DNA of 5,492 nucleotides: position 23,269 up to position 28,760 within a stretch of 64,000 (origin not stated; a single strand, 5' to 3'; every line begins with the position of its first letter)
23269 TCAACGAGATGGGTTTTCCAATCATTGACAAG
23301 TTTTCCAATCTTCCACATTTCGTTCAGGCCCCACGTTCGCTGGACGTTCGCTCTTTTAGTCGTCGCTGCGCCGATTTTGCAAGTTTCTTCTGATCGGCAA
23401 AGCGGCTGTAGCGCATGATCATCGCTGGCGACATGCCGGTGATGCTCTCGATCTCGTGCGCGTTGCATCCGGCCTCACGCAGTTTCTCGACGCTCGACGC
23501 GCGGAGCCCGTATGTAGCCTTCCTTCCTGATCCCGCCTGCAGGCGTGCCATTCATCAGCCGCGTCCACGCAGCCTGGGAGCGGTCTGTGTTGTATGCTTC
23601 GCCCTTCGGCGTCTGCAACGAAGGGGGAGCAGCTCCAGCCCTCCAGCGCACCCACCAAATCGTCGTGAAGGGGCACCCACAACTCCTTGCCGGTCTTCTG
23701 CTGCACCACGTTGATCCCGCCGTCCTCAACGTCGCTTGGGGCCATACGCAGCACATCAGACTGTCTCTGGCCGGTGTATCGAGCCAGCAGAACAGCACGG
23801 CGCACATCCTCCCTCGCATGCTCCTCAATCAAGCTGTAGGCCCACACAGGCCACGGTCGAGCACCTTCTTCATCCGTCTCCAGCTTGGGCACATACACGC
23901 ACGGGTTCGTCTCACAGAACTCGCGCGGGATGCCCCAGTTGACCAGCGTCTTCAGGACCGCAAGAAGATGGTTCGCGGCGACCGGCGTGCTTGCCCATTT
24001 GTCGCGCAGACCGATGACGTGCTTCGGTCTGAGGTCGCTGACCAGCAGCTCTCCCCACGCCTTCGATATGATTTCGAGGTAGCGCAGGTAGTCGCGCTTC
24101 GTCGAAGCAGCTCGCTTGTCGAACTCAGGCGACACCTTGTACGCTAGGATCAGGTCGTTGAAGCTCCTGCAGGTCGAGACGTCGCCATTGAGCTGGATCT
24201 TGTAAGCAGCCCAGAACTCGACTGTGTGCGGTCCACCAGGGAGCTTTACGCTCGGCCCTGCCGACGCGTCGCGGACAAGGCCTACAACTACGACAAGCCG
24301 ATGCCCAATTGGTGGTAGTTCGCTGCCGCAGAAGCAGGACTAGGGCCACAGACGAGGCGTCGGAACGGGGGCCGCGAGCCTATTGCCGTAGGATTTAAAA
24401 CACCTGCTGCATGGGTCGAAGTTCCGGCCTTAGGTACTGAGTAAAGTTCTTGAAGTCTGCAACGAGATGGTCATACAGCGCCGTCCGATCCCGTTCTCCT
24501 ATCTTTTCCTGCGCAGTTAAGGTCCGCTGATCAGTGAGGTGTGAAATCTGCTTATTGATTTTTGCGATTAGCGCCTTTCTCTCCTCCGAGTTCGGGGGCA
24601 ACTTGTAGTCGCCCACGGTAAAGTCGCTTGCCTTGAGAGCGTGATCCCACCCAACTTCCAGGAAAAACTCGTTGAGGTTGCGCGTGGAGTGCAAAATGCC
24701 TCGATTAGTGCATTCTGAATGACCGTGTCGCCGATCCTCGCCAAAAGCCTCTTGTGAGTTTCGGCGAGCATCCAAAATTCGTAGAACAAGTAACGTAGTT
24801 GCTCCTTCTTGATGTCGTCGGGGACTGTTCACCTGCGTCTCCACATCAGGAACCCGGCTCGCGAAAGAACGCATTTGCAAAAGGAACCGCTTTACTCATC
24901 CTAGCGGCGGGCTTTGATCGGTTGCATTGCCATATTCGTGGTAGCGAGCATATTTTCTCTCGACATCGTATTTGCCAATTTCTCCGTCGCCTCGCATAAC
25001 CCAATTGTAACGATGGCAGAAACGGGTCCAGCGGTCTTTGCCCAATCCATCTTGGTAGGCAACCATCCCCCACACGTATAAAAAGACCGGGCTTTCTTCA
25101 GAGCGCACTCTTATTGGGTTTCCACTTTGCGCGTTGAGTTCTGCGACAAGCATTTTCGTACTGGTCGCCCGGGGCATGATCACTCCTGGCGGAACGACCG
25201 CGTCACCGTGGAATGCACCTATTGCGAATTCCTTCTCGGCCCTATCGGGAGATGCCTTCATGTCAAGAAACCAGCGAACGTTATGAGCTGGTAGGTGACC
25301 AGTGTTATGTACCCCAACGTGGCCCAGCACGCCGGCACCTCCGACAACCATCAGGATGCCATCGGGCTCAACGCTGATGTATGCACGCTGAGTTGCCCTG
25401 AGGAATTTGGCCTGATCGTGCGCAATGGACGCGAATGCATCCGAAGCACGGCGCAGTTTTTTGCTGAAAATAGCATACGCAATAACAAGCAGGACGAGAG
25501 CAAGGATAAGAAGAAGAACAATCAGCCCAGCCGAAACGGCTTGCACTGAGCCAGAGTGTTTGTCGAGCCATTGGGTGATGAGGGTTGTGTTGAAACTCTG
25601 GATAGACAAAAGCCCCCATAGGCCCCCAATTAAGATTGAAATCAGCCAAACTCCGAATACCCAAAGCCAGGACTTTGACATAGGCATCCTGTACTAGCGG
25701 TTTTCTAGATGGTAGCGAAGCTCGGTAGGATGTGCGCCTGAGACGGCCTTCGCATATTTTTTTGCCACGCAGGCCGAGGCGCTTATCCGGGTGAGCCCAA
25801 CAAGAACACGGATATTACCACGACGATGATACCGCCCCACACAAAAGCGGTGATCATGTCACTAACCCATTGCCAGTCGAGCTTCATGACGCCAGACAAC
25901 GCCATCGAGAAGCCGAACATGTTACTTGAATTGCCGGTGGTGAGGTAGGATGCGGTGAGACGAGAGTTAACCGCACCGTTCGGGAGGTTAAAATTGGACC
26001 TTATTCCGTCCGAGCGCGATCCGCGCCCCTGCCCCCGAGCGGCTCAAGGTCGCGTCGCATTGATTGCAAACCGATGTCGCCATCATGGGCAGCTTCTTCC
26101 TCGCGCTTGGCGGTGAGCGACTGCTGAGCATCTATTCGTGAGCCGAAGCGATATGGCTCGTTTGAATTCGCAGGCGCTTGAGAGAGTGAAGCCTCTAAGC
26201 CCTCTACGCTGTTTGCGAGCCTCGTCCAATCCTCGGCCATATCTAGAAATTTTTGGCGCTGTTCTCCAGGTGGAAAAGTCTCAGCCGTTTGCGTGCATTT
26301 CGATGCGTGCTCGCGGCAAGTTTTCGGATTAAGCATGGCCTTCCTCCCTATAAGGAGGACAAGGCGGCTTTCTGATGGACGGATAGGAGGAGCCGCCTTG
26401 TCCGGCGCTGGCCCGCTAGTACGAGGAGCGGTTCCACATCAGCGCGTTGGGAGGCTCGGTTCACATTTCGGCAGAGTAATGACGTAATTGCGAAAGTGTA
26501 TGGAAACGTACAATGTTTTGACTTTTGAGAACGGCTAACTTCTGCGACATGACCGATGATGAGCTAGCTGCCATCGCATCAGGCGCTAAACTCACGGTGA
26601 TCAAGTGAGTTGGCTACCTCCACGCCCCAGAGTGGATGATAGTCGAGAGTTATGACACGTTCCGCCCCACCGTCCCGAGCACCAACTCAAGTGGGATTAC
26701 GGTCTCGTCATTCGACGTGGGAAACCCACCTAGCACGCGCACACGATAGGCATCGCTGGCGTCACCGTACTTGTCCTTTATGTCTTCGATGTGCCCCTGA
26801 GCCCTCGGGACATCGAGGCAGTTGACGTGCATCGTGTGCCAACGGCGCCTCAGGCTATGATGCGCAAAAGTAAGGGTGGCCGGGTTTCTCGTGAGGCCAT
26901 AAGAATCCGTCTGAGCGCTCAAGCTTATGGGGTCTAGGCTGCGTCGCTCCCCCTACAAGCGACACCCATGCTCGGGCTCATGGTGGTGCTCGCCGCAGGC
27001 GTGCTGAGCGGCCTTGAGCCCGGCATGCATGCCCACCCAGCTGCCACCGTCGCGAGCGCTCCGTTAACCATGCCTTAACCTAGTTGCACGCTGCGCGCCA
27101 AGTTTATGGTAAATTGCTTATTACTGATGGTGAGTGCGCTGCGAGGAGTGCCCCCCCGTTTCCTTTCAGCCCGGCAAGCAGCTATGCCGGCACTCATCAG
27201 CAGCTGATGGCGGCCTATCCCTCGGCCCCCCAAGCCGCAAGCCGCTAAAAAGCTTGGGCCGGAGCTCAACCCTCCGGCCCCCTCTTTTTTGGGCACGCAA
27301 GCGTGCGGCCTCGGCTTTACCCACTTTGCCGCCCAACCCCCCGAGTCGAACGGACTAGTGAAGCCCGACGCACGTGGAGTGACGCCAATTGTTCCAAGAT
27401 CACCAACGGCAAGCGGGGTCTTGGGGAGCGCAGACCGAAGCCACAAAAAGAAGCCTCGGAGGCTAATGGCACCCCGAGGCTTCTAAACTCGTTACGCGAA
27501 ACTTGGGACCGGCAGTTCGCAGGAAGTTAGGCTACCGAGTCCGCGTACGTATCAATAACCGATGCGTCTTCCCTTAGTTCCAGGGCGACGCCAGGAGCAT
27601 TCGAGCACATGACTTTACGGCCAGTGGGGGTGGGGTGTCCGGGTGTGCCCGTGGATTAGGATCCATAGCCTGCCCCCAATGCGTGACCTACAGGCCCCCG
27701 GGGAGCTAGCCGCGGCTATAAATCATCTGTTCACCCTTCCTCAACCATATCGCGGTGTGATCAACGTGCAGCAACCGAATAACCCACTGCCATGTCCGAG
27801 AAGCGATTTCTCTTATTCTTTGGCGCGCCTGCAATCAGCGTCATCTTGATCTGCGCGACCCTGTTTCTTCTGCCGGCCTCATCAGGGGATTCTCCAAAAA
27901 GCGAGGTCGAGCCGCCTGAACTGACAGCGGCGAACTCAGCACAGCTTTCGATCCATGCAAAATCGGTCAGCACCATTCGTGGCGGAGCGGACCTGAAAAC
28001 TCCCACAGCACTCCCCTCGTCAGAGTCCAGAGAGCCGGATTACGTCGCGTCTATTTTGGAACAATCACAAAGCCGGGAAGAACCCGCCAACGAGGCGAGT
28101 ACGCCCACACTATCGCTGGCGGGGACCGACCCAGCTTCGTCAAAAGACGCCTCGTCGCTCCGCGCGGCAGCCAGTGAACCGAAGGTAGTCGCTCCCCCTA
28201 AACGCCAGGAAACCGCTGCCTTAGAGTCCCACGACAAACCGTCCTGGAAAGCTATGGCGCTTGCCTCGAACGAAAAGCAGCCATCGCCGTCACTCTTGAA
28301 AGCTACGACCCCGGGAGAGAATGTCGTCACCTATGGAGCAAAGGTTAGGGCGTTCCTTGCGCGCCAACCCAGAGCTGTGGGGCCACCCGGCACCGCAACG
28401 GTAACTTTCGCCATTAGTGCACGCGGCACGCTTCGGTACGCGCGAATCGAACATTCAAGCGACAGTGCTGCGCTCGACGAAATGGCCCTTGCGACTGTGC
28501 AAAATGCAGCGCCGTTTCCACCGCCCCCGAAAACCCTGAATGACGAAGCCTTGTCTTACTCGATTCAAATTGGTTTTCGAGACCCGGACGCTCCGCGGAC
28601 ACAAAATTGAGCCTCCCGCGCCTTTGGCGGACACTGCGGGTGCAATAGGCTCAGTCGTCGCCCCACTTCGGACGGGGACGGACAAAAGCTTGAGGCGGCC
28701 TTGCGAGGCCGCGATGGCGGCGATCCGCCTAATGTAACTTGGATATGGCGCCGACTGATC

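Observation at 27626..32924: Six-copy family of G-arm / inner-hairpin / C-arm elements confined to the island: unclassified structured RNA or novel repeat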

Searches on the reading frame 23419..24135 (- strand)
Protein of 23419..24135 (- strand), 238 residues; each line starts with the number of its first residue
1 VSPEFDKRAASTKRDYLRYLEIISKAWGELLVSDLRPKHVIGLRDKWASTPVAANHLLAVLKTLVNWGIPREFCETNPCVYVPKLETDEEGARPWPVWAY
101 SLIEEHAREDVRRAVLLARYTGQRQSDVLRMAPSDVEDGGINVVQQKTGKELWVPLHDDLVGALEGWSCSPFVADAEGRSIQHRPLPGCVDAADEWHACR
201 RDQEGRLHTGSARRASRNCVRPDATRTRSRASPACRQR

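Call 11: search_protein_families(library=pfam, proteins=[window:23419-24135:-], max_evalue=0.01)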
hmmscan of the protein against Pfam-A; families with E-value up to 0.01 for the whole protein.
window:23419-24135:- (238 aa): 2 families
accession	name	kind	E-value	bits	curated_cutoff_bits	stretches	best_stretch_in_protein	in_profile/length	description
PF00589.27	Phage_integrase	-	6.1e-06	26.6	27.1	1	112-168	25-83/172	Phage integrase family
PF22022.2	Phage_int_M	-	0.0016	19.1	27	0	8-79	16-90/96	Phage integrase central domain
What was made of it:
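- Checked: A degraded tyrosine-integrase ORF lies at 23419-24135 (call 11).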

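Call 44: search_protein_families(library=ncbifam, proteins=[window:23419-24135:-], max_evalue=0.01)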
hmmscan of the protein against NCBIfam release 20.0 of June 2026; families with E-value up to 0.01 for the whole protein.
window:23419-24135:- (238 aa): 0 families

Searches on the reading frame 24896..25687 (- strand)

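Call 11: search_protein_families(library=pfam, proteins=[window:24896-25687:-], max_evalue=0.01)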
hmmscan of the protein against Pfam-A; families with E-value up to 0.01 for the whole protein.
window:24896-25687:- (263 aa): 0 families

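Call 44: search_protein_families(library=ncbifam, proteins=[window:24896-25687:-], max_evalue=0.01)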
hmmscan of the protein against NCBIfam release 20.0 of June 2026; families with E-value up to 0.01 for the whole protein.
window:24896-25687:- (263 aa): 1 family
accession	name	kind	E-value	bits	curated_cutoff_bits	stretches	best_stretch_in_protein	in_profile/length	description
NF045846.1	MSC0882_dom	subfamily_domain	0.00059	19.1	60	1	6-80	112-188/244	MSC_0882 family membrane protein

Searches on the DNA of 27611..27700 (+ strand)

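Call 89: build_rna_model(alignment_id=A1, structure=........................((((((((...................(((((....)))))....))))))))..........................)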
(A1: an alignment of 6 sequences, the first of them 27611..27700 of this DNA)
Model R1 built from alignment A1 (6 sequences, 103 columns); structure: as given.
model positions 92; base pairs 13; branch points 0; effective number of sequences 4.32; information 0.62 bits per position. Calibrated on 0.2 Mb of random sequence (short: E-values are rough).
structure used (alignment columns):
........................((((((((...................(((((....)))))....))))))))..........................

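Call 90: search_with_rna_model(model_id=R1, sources=[window, L002, L023, L031, L058, L059, L087, L089, L097, L101, L113, L115, L117, L118, L119, L120, L125, L127, L128, L129, L130, L132, L135, L137, L143, L144, L146, L148, L149, L154, L156, L159, L162, L163, L165], max_evalue=0.01, make_alignment=true)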
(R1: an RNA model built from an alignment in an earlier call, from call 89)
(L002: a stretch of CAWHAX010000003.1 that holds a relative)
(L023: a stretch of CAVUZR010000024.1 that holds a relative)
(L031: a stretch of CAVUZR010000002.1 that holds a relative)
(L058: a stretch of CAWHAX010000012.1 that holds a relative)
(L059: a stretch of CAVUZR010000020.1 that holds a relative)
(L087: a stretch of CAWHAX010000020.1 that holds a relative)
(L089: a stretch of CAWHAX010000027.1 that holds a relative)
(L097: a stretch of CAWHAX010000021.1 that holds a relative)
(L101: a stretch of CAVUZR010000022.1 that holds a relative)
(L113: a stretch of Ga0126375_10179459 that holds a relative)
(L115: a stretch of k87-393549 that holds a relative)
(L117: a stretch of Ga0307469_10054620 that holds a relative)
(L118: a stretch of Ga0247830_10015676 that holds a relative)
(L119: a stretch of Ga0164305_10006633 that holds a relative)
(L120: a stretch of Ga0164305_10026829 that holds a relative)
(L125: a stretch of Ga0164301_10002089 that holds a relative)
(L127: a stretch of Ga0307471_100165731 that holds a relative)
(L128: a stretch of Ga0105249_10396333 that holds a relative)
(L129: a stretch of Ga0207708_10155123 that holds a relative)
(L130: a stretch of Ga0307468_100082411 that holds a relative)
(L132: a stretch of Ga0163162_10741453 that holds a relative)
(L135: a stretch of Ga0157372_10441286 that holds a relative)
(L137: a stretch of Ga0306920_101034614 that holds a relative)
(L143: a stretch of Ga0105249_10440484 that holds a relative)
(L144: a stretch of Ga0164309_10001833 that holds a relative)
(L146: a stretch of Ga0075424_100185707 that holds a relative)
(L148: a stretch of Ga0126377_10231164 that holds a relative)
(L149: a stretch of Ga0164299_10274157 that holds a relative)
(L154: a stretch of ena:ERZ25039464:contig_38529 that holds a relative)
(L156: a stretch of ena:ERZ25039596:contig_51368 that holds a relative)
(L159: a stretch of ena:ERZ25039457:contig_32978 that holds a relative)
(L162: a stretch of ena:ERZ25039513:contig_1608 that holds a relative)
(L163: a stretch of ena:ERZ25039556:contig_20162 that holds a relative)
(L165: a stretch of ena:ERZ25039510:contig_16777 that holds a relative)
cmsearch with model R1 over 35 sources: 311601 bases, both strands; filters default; matches with E-value up to 0.01: 58.
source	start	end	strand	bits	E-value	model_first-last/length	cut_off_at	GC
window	29782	29873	+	85.9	8e-30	1-92/92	no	0.59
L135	692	783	-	84.8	2.1e-29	1-92/92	no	0.61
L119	193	282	-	80.5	9.3e-28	1-92/92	no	0.58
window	30941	31029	+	76.4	3.6e-26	1-92/92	no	0.62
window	27611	27700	+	76.2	4.4e-26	1-92/92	no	0.66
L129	510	598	+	76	5.2e-26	1-92/92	no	0.6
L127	858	942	+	72.6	9.8e-25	1-92/92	no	0.67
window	32844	32935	+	69.1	2.1e-23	1-92/92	no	0.65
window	31154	31245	+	65.3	5.9e-22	1-92/92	no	0.55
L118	3350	3433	+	62.6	6.5e-21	1-92/92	no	0.67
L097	1879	1969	-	61.4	1.9e-20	1-92/92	no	0.65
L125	2411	2500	-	59.1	1.4e-19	1-92/92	no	0.64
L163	12811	12899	+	56.9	9.9e-19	1-92/92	no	0.6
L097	2611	2699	-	55.8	2.7e-18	1-92/92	no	0.6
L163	16180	16273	+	54.1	1.2e-17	1-92/92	no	0.61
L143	230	317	+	52.9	3.2e-17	1-92/92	no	0.62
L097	3533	3627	-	52.7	4.1e-17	1-92/92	no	0.65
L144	9994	10083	+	52.5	4.7e-17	1-92/92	no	0.59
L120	2859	2945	+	51.7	9.6e-17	1-92/92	no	0.64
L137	534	619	-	51.2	1.6e-16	1-92/92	no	0.63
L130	277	364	+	50.3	3.3e-16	1-92/92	no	0.59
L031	7225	7308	+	50.3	3.3e-16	1-92/92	no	0.64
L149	279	363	-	49.3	7.7e-16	1-92/92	no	0.65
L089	820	873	+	48.5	1.5e-15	16-71/92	no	0.61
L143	1143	1230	+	47.9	2.8e-15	1-92/92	no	0.58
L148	147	234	-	47.4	4.3e-15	1-92/92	no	0.58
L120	2059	2148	+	47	6e-15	1-92/92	no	0.63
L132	51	137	-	46.5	9.3e-15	1-92/92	no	0.62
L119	3163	3251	-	46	1.4e-14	1-92/92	no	0.61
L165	10810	10897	+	45.4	2.5e-14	1-92/92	no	0.59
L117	2081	2167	+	44.9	3.8e-14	1-92/92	no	0.6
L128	1304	1392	-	42.5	3e-13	1-92/92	no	0.6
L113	2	86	-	42.3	3.8e-13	1-92/92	no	0.58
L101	445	528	+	41.9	5.3e-13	1-92/92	no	0.65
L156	10839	10929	-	40.7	1.5e-12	1-92/92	no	0.67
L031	6764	6843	+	40.7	1.6e-12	1-92/92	no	0.64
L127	370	454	+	37.1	3.6e-11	1-92/92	no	0.62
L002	3818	3905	+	37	3.9e-11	1-92/92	no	0.61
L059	3604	3685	+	36.4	6.9e-11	1-92/92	no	0.57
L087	473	512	+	35.5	1.5e-10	22-62/92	no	0.57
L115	159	198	+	35.5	1.5e-10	22-62/92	no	0.57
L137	245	331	-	35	2.3e-10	1-92/92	no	0.64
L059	3077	3163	+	34.1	5.3e-10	1-92/92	no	0.59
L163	10693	10786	+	33.1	1.3e-09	1-92/92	no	0.62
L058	3467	3513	-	31.2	6.4e-09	20-64/92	no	0.6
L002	5613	5750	+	30.8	9.3e-09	1-92/92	no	0.57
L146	564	648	+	29.9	2.1e-08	1-92/92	no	0.56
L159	10713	10796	-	29.1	4.1e-08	1-92/92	no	0.6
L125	1175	1254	-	29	4.5e-08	1-92/92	no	0.56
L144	9242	9326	+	29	4.5e-08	1-92/92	no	0.59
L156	10720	10808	-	28.8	5.3e-08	1-92/92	no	0.57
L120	806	889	+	28.1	1e-07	1-92/92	no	0.56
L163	18520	18562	+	26.4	4.7e-07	21-63/92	no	0.67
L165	11742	11832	+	19.6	0.00018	1-92/92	no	0.68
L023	1443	1463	-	18.7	0.0004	40-60/92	no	0.52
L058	4295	4388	-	18.6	0.00043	1-92/92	no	0.65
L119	3381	3468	-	17.7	0.00099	1-92/92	no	0.57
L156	8378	8457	-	16.6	0.0026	1-92/92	no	0.6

Alignment A6: 58 matches aligned to the model, 160 columns, each read 5' to 3' on its own strand. Consensus structure (alignment columns), stored with it:
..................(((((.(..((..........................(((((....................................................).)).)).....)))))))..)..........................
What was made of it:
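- On Integron attC / CALIN: In 16 multi-copy loci, 25 of 25 adjacent pairs are co-oriented (call 90).
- Co-orientation is strict, 25 of 25 pairs (call 90).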

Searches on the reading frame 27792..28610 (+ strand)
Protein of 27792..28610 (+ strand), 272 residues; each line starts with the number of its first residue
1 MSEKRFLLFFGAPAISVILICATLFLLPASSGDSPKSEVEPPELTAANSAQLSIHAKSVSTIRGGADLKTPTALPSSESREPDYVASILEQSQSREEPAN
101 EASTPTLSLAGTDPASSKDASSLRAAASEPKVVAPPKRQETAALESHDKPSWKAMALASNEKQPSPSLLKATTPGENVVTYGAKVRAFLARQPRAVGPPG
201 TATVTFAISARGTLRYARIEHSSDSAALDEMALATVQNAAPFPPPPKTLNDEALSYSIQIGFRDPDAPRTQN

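Call 11: search_protein_families(library=pfam, proteins=[window:27792-28610:+], max_evalue=0.01)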
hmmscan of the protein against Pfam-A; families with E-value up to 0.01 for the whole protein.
window:27792-28610:+ (272 aa): 2 families
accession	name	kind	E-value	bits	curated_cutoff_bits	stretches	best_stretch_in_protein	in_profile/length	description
PF03544.19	TonB_C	-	8.5e-10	39.4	24.6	1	197-263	13-78/79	Gram-negative bacterial TonB protein C-terminal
PF13103.11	TonB_2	-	2.7e-08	34.3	22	1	196-250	22-73/85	TonB C terminal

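Call 44: search_protein_families(library=ncbifam, proteins=[window:27792-28610:+], max_evalue=0.01)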
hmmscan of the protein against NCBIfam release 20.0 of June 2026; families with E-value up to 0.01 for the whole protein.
window:27792-28610:+ (272 aa): 1 family
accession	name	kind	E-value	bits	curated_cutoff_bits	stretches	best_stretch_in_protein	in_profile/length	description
TIGR01352.1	tonB_Cterm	subfamily_domain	2.8e-13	50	27.1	1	192-262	6-73/76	TonB family protein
